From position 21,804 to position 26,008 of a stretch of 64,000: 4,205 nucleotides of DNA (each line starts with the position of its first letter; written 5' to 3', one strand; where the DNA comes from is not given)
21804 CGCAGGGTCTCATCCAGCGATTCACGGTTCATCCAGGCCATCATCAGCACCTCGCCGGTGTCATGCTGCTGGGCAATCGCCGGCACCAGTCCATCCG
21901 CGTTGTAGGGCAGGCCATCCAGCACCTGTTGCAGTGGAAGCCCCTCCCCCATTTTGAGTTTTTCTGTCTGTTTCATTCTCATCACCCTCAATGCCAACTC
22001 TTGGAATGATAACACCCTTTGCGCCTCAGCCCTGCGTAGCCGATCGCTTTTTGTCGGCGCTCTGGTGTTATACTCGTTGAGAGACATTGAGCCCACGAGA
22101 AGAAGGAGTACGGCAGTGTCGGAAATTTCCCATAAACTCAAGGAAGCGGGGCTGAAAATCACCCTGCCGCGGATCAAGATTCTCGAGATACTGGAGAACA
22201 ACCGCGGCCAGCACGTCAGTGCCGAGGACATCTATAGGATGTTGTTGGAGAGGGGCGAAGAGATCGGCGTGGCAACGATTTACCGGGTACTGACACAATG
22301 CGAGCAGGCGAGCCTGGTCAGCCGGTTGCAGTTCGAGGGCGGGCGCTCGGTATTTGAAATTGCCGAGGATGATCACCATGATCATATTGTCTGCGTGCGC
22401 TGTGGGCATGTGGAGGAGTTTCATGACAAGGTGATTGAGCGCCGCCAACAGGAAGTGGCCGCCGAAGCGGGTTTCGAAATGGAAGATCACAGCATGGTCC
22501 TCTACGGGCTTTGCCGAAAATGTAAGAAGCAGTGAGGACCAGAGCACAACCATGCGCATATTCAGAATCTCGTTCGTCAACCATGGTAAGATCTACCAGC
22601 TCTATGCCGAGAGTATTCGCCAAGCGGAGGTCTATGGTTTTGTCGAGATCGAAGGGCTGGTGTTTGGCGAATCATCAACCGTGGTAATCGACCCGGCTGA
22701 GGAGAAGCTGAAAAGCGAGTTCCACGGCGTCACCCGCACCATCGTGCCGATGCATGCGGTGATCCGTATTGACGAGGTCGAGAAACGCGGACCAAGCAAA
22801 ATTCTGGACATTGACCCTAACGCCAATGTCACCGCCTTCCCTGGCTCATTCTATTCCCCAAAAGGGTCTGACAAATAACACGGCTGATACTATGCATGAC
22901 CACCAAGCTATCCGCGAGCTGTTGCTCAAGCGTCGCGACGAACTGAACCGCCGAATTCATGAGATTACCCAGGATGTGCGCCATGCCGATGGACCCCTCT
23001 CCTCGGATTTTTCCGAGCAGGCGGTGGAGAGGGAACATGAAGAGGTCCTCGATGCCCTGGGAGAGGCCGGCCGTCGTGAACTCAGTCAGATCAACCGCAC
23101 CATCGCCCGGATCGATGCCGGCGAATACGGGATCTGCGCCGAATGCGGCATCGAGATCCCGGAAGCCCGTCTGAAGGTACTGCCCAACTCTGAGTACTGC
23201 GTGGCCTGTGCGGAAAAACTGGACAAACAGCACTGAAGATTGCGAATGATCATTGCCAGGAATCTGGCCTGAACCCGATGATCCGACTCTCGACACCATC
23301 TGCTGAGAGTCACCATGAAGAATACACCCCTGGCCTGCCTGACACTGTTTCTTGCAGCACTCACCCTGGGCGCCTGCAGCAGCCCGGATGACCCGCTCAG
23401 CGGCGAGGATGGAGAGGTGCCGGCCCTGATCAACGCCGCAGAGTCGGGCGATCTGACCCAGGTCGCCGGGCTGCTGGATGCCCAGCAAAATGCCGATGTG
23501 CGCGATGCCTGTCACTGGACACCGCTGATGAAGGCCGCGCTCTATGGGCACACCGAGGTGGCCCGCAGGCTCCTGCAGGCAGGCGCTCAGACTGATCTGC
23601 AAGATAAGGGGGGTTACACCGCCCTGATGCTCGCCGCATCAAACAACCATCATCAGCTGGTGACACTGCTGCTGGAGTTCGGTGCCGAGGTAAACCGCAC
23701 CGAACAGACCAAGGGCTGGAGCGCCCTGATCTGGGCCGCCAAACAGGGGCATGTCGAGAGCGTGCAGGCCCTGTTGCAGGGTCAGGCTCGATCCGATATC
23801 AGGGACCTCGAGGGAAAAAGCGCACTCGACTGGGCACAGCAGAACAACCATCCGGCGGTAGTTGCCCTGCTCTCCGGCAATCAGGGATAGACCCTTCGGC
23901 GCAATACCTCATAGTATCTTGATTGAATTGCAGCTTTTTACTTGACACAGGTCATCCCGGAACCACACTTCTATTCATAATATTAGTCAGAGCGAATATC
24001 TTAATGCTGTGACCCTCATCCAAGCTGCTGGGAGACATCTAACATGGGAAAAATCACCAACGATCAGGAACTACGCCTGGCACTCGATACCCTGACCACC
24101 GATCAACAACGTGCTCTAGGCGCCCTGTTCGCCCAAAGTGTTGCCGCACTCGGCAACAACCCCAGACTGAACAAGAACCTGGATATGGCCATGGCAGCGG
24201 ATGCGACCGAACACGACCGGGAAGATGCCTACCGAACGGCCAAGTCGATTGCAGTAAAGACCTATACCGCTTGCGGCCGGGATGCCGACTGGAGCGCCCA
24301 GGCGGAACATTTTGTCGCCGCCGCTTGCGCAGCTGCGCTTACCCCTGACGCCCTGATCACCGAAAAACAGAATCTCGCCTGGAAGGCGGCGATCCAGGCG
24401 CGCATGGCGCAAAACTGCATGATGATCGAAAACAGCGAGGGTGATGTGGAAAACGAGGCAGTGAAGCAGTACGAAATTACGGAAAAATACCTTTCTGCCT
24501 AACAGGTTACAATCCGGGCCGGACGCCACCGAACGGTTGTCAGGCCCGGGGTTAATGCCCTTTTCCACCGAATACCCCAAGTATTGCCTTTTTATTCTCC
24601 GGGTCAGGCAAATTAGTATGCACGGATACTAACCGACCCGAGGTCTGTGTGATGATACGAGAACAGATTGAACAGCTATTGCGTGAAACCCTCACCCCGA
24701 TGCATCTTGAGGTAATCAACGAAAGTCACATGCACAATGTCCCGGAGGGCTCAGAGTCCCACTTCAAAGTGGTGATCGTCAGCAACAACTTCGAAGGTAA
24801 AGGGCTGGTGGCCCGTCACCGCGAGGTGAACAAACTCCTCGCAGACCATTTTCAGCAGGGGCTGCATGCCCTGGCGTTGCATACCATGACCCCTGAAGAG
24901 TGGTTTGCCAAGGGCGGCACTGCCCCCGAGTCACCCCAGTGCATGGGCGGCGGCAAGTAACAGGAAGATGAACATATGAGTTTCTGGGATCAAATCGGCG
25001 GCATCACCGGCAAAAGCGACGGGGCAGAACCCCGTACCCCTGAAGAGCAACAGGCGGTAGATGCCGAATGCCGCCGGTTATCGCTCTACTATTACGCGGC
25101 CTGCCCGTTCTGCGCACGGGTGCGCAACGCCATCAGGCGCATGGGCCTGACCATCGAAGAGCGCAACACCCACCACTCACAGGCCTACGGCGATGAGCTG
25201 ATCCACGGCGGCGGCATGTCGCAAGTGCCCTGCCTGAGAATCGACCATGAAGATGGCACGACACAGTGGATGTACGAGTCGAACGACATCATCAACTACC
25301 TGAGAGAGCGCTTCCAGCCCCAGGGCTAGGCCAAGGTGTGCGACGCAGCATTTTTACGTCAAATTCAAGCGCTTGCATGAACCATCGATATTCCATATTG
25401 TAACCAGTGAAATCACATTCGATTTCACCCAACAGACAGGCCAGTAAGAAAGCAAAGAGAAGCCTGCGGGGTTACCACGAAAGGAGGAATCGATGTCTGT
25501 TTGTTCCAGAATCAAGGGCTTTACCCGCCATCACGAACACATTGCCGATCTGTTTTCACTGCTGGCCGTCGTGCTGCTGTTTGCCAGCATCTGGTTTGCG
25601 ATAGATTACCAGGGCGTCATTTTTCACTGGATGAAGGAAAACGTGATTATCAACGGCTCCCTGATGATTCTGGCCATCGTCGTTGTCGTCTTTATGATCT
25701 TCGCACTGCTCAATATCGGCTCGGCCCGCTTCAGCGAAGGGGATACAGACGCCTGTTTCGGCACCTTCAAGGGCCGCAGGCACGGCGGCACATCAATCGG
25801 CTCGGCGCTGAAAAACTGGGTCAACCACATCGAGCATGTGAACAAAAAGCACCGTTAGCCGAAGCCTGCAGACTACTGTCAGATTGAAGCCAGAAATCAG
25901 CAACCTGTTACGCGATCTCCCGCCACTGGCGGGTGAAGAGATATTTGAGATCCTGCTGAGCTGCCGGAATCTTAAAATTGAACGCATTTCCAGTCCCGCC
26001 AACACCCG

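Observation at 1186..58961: Four otherwise intact conserved genes each carry exactly one in-frame stop (3x TAG, 1x TGA)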

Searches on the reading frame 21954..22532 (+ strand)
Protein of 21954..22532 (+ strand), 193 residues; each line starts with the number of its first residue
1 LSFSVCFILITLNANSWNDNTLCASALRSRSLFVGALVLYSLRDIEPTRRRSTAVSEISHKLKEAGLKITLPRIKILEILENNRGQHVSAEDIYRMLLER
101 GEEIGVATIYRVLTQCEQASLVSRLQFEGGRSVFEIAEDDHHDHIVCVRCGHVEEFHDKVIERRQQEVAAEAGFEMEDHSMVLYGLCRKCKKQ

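Call 14: search_protein_families(library=pfam, proteins=[window:21954-22532:+], max_evalue=0.01)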
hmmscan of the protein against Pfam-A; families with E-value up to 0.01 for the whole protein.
window:21954-22532:+ (193 aa): 3 families
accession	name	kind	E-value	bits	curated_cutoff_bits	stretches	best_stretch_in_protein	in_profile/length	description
PF01475.25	FUR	-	4.8e-43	146.6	23.1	1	64-184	1-121/121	Ferric uptake regulator family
PF08461.16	HTH_12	-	0.0011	19.3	21.4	1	74-131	1-56/66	Ribonuclease R winged-helix domain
PF09526.16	DUF2387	-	0.0048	17.3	25.9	1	138-171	24-57/72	Probable metal-binding protein (DUF2387)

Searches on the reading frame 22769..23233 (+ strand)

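Call 14: search_protein_families(library=pfam, proteins=[window:22769-23233:+], max_evalue=0.01)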
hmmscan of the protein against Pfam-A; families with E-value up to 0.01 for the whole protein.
window:22769-23233:+ (155 aa): 2 families
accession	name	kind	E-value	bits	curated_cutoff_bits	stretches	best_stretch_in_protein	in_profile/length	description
PF21173.2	DksA-like_N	-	7.2e-14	52.1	27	1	49-115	2-65/65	DnaK suppressor protein-like, N-terminal domain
PF01258.23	zf-dskA_traR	-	3.2e-12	46.7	24.9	1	118-151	1-34/36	Prokaryotic dksA/traR C4-type zinc finger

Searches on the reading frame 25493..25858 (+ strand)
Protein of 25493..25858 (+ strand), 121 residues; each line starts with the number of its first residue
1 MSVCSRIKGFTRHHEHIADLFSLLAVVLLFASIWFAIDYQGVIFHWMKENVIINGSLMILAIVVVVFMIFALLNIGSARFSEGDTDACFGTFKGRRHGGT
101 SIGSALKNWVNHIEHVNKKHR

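Call 22: find_encoding_contigs(protein=window:25493-25858:+, flank=10000, max_places=10)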
Protein window:25493-25858:+ (121 aa): 11 contigs read that carry it; 9 places shown.
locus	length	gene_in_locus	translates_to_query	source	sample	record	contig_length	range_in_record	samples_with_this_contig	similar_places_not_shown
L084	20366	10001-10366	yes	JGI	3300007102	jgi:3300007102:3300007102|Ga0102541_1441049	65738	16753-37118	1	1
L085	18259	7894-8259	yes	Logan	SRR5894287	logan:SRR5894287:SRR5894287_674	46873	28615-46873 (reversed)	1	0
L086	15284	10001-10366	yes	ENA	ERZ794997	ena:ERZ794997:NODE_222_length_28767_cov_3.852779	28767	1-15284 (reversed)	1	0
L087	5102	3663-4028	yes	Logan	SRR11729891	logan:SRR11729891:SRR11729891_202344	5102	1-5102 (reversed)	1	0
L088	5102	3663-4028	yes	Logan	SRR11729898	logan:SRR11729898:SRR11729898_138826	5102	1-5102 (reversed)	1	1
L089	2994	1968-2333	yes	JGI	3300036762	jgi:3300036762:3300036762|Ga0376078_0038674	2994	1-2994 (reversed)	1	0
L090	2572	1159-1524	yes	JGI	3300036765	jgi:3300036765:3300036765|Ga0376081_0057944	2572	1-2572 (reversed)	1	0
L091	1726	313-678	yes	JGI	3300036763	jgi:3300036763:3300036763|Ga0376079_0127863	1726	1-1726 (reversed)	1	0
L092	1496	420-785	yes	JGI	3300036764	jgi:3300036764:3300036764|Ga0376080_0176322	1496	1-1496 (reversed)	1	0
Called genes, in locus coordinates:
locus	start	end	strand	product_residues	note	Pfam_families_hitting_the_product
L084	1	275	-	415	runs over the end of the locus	PF00583:Acetyltransf_1, PF13673:Acetyltransf_10, PF08445:FR47 (weak), PF13508:Acetyltransf_7, PF11814:DUF3335, PF13529:Peptidase_C39_2 (faint)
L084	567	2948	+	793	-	PF12729:4HB_MCP_1 (faint), PF00672:HAMP, PF00015:MCPsignal, PF13682:CZB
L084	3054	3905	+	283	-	PF01242:PTPS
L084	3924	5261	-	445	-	PF01979:Amidohydro_1, PF12890:DHOase (weak), PF07969:Amidohydro_3 (weak)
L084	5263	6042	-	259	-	PF00753:Lactamase_B, PF12706:Lactamase_B_2 (faint), PF16123:HAGH_C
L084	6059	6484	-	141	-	PF01502:PRA-CH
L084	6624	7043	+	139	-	PF01475:FUR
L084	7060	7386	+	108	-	PF08850:DUF1820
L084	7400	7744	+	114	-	PF21173:DksA-like_N, PF01258:zf-dskA_traR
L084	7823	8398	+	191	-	-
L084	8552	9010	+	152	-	-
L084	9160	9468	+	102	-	PF01722:BolA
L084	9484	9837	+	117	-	PF00462:Glutaredoxin, PF13417:GST_N_3, PF13409:GST_N_2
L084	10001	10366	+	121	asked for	-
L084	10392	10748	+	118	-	PF07883:Cupin_2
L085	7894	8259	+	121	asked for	-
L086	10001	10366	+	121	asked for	-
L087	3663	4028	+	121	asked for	-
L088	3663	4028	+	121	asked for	-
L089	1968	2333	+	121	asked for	-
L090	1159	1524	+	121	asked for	-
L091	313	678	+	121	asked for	-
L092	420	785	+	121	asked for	-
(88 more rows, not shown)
